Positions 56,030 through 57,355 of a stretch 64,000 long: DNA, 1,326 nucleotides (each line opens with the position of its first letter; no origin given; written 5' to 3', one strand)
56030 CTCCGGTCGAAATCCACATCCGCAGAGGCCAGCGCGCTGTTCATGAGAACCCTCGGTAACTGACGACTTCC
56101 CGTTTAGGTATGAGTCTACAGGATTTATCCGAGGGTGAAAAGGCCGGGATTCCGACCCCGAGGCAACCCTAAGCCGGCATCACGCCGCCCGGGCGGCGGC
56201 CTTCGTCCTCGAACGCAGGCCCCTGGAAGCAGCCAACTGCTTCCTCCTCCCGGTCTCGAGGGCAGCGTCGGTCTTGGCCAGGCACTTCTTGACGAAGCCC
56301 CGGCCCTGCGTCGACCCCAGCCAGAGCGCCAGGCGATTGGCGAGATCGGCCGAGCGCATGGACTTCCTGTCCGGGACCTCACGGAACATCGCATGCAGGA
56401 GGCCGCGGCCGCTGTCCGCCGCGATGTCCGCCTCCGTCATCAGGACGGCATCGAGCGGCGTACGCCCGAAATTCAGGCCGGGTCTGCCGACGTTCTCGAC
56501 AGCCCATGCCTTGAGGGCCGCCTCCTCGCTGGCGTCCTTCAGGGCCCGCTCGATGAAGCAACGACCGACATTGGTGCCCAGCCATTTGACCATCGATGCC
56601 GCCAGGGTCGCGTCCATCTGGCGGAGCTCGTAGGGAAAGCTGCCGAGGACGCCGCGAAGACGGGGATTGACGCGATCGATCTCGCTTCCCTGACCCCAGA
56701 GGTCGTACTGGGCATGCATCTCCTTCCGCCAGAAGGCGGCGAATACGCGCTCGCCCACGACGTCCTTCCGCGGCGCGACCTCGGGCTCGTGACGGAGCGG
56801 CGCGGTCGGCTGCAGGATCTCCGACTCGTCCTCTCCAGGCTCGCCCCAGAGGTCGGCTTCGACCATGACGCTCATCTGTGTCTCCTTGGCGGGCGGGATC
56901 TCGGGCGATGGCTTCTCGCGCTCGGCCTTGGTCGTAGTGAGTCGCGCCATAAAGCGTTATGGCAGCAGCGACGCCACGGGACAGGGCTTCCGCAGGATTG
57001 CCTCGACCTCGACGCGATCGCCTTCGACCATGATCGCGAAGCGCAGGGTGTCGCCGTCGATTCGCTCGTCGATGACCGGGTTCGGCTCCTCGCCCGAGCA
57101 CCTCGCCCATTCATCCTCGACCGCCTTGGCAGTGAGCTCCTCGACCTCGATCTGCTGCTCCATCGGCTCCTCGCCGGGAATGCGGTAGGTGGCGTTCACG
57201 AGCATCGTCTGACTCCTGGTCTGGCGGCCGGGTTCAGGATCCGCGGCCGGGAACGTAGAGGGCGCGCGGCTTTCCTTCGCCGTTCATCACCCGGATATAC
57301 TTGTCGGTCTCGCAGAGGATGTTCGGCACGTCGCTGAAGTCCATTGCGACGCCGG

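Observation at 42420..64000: Type IVB (I-type, Dot/Icm- or IncI Tra-like) secretion/conjugation cluster with interspersed unknown genes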

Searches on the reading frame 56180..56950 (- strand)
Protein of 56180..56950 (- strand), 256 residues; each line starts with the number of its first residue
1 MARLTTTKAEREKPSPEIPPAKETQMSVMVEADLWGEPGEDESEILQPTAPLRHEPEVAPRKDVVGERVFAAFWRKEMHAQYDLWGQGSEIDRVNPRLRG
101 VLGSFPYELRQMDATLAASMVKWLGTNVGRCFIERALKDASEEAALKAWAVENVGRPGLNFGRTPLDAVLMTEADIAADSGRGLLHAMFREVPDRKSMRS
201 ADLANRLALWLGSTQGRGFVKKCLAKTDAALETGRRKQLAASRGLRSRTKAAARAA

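Call 4: search_protein_families(library=pfam, max_evalue=0.1, proteins=[window:56180-56950:-])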
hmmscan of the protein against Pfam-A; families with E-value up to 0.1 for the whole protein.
window:56180-56950:- (256 aa): 0 families

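Call 18: search_protein_families(library=phrogs, max_evalue=0.001, proteins=[window:56180-56950:-])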
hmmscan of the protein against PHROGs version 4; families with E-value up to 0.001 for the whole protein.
window:56180-56950:- (256 aa): 0 families

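Call 73: search_protein_representatives(protein=window:56180-56950:-)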
Query: 256 residues. Proteins with E-value up to 0.001 (for the whole library): 278; up to 1e-10: 74; up to 1e-30: 1. The best 150 are listed.
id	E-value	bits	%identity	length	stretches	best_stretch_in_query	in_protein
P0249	5.0e-80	285.0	59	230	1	38-254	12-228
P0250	3.6e-22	95.5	39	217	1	50-240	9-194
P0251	1.0e-20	90.7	35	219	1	41-246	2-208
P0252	5.3e-19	85.2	34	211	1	44-236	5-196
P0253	1.4e-18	83.8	39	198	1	50-241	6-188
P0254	2.6e-18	82.9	36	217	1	54-243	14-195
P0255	1.4e-17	80.5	42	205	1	49-227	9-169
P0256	1.2e-16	77.4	39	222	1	42-229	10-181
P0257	1.5e-16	77.1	39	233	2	50-171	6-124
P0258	2.4e-16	76.5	38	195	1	51-240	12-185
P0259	6.7e-16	75.0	37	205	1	50-232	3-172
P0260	1.1e-15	74.3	38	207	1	48-230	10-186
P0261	1.2e-15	74.2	34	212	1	50-243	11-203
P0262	2.0e-15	73.4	36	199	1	37-217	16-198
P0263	2.3e-15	73.2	33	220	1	50-228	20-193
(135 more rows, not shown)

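Call 76: search_protein_families(library=pfam, alignment_id=A2, max_evalue=0.01)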
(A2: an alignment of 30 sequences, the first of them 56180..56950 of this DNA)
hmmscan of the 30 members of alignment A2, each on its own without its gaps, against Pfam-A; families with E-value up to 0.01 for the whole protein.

A. member 1, window:56180-56950:- (256 aa): 0 families

B. families by the number of members that match (of 30 scanned): 1 family
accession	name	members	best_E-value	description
PF00823.25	PPE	1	0.00024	PPE family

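Call 77: search_solved_structures(query=A2, max_evalue=1)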
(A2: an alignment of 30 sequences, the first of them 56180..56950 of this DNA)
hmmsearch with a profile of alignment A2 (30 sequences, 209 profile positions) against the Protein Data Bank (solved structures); distinct sequences matched with E-value up to 1: 3.
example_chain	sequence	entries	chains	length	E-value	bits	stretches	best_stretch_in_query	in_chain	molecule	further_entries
7spq_A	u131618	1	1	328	0.24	14.1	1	155-187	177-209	Serine/threonine kinase ToxD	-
5t6q_A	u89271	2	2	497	0.66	12.7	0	155-205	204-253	Cytochrome P450 4B1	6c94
6c93_A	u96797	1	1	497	0.66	12.7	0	155-205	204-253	Cytochrome P450 4B1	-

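Call 88: predict_structure(alignment_id=A2)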
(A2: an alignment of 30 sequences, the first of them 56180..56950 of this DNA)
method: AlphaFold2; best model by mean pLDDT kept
length: 256 residues; sequences in the alignment: 30
mean_pLDDT: 85.2   pTM: 0.76
mean pLDDT of the five models: 85.2, 84.6, 83.6, 83.0, 82.2
residues with pLDDT >= 90: 157; 70-90: 43; 50-70: 44; < 50: 12
segments of 3 or more residues with pLDDT < 50: 41-46
pLDDT, mean of each block of 10 residues (from residue 1): 63 74 56 52 54 96 98 96 62 82 92 97 98 96 97 90 92 88 73 81 98 97 98 97 97 96
secondary structure, 60 per line:
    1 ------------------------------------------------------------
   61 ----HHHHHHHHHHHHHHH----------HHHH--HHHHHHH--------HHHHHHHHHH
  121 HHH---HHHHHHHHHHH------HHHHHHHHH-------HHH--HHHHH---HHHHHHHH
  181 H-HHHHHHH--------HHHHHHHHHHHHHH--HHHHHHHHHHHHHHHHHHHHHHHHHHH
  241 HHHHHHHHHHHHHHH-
elements in order: H65-79 H90-93 H96-102 H111-123 H127-137 H144-152 H165-169 H173-181 H183-189 H198-211 H214-255

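Call 90: fold_search(model_id=the predicted structure, library=pdb)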
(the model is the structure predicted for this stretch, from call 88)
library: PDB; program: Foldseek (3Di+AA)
matches with E <= 10: 71; with E <= 0.001: 0
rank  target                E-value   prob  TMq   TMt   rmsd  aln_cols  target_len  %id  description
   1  6ch2_E                1.2e+00  0.06  0.12  0.18  19.7       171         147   14  Crystal structure of the cytoplasmic domain of FlhA and FliT-FliD complex (released 2018-05-16)
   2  7rhj_B                1.3e+00  0.06  0.13  0.09  15.9       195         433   12  Cryo-EM structure of human rod CNGA1/B1 channel in L-cis-Diltiazem-blocked open state (released 2021-11-03)
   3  6ch2_D                1.6e+00  0.05  0.11  0.18  18.6       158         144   14  Crystal structure of the cytoplasmic domain of FlhA and FliT-FliD complex (released 2018-05-16)
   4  3rv0_A                2.2e+00  0.03  0.12  0.12  15.2       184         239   10  Crystal structure of K. polysporus Dcr1 without the C-terminal dsRBD (released 2011-08-03)
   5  8zou_N1               2.3e+00  0.02  0.13  0.12  18.0       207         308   13  Respirasome open state 2 in presence of metformin (SC-MetO2) (released 2025-11-19)
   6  6twz_D                3.4e+00  0.02  0.12  0.12  17.8       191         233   14  14-3-3 sigma complexed with a phosphorylated 16E6 peptide (released 2020-05-06)
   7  6o7i_B                3.7e+00  0.03  0.14  0.20  14.5       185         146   14  Cryo-EM structure of Csm-crRNA-target RNA ternary bigger complex in complex with cA4 in type III-A CRISPR-Cas system (released 2019-07-31)
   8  8yta                  3.7e+00  0.02  0.13  0.11  20.0       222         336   14  The crystal structure of PDE8A with 1604R (released 2025-10-22)
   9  2oex_B                3.7e+00  0.02  0.11  0.09  21.6       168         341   13  Structure of ALIX/AIP1 V Domain (released 2007-03-27)
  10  6f18                  3.9e+00  0.04  0.14  0.20  16.1       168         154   15  Structure of Mb NMH H64V, V68A mutant complex with EDA (released 2018-08-22)
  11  9hqu_B                3.9e+00  0.02  0.11  0.05  23.9       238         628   12  Salmonella enterica Lamassu LmuACB in nuclease sequestration state (released 2025-10-01)
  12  9g2r_A                3.9e+00  0.01  0.09  0.10  27.8       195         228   10  Endophilin B1 dimers bound to nanodiscs (released 2024-08-07)
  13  5z57_w                4.1e+00  0.04  0.17  0.11  15.9       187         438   10  Cryo-EM structure of the human activated spliceosome (late Bact) at 6.5 angstrom (released 2018-09-19)
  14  1ih5                  4.1e+00  0.01  0.13  0.14  16.7       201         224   11  CRYSTAL STRUCTURE OF AQUAPORIN-1 (released 2001-04-25)
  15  5nrl_T                4.3e+00  0.04  0.19  0.12  14.2       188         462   12  Structure of a pre-catalytic spliceosome (released 2017-05-31)
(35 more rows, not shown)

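Call 93: fold_search(model_id=the predicted structure, library=viral)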
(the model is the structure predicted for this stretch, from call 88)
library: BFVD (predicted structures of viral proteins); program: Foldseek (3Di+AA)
matches with E <= 10: 86; with E <= 0.001: 0
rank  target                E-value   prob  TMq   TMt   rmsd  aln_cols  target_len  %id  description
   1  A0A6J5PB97            1.2e+00  0.08  0.12  0.12  17.4       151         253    9  Lin1244/Lin1753-like N-terminal domain-containing protein [uncultured Caudovirales phage]
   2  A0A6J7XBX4            2.0e+00  0.04  0.12  0.14  21.6       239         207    7  RNA polymerase sigma factor [uncultured Caudovirales phage]
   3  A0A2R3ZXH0            2.2e+00  0.02  0.12  0.13  17.6       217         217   10  Loader of DNA helicase [Enterobacter phage myPSH1140]
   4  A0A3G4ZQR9            2.2e+00  0.01  0.11  0.08  19.6       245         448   10  DnaJ domain protein [Barrevirus sp.]
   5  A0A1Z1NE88            2.8e+00  0.03  0.13  0.12  21.3       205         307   13  Protein G49 [Common bottlenose dolphin gammaherpesvirus 1 strain Sarasota]
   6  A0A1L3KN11            2.8e+00  0.02  0.11  0.08  17.0       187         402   12  Putative X protein [Hubei diptera virus 10]
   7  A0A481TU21            2.9e+00  0.02  0.11  0.12  15.8       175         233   11  UL21 [Human herpesvirus 2]
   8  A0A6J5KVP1            3.1e+00  0.04  0.12  0.06  19.0       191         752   11  Uncharacterized protein [uncultured Caudovirales phage]
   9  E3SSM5                3.3e+00  0.02  0.13  0.05  28.0       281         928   14  Baseplate hub + tail lysozyme [Prochlorococcus phage P-HM2]
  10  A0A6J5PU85            3.3e+00  0.02  0.13  0.11  22.2       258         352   14  Uncharacterized protein [uncultured Caudovirales phage]
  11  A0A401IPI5            3.4e+00  0.02  0.11  0.14  14.5       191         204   11  Wsv419-like protein [Penaeus monodon endogenous nimavirus]
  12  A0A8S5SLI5            3.6e+00  0.02  0.12  0.04  27.2       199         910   12  Tail tape measure protein [Siphoviridae sp. ctrCN24]
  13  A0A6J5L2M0            3.8e+00  0.02  0.11  0.11  28.9       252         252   12  Uncharacterized protein [uncultured Caudovirales phage]
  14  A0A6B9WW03            3.8e+00  0.02  0.11  0.11  16.0       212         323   12  Thioredoxin [Escherichia phage moha]
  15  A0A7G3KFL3            4.0e+00  0.05  0.19  0.13  21.0       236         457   15  RdRp (Fragment) [Ambispora mitovirus B]
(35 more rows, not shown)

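Call 94: find_related_loci(query=A2, collection=viral_contigs, flank=6000)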
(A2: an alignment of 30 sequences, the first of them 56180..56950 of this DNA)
Query A2 (256 aa) in viral_contigs; peptide patterns used: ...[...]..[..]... (x = any residue, [..] = any of these).
34 stretches matched a pattern; 18 encode a relative of the query (tblastn E <= 1e-3); 18 distinct loci.
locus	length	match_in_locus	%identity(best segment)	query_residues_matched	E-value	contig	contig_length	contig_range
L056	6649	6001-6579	35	39-243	4e-29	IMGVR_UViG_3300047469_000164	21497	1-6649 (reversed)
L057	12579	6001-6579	35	39-243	5e-29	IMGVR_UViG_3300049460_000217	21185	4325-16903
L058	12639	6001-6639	34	12-239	1e-27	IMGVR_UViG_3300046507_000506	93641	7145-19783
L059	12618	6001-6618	31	39-250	8e-25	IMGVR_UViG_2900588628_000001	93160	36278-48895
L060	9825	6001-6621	30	40-242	9e-21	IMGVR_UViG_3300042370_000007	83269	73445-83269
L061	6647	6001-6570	31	39-240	2e-20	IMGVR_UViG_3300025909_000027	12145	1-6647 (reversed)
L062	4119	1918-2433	35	51-223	2e-20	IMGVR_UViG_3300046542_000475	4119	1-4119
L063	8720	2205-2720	35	51-223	2e-20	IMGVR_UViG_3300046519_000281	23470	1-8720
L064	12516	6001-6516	32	52-228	6e-19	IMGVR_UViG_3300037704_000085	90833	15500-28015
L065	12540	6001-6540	30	52-245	4e-16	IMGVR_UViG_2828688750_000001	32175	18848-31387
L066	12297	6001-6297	35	67-166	3e-7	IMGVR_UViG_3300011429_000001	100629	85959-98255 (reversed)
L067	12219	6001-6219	36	53-134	3e-6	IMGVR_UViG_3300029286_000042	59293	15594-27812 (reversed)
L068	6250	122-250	47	109-144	3e-6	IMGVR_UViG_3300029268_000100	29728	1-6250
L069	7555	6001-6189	31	67-133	1e-5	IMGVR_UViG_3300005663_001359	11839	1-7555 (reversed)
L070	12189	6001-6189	31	67-133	1e-5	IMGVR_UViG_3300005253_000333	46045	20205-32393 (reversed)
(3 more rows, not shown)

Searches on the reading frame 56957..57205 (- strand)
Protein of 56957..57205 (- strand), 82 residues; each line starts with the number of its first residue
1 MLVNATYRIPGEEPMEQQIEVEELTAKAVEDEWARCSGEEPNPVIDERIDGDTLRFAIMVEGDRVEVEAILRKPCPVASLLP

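Call 4: search_protein_families(library=pfam, max_evalue=0.1, proteins=[window:56957-57205:-])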
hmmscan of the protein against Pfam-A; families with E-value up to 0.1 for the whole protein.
window:56957-57205:- (82 aa): 0 families
